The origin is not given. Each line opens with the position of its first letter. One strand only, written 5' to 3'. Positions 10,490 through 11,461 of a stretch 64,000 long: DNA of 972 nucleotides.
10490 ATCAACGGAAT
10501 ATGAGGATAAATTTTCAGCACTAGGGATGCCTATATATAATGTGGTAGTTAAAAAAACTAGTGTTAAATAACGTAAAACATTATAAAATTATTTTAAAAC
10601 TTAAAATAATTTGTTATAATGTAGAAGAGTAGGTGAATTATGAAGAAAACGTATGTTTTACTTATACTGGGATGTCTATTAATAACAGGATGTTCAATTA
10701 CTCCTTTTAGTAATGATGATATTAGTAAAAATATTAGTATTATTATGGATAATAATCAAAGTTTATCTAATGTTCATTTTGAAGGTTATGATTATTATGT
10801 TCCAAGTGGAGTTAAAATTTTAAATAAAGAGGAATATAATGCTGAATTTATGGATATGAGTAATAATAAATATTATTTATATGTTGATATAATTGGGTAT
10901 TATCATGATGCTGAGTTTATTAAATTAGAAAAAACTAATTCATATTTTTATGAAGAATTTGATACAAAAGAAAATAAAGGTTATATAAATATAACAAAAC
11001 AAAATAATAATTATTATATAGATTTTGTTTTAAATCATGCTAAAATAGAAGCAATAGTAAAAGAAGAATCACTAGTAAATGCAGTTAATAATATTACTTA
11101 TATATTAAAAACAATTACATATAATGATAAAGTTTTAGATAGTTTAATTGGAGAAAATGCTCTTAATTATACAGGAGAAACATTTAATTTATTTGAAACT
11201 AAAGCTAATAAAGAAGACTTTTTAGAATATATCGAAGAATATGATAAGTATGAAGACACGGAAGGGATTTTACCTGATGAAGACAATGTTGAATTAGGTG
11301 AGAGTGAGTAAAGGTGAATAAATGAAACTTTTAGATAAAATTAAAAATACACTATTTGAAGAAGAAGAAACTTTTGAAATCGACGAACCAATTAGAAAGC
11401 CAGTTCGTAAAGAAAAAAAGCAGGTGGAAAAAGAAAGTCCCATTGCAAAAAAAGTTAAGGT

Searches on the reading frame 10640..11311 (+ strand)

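Call 31: search_protein_families(library=ncbifam, proteins=[window:10640-11311:+], max_evalue=10)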
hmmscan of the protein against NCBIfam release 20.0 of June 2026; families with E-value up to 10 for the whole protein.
window:10640-11311:+ (223 aa): 1 family
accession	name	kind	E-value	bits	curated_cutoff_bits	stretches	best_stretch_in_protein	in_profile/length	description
NF047408.1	SA0632_fam_LP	equivalog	0.14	11.9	70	1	1-19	1-19/68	SA0632 family lipoprotein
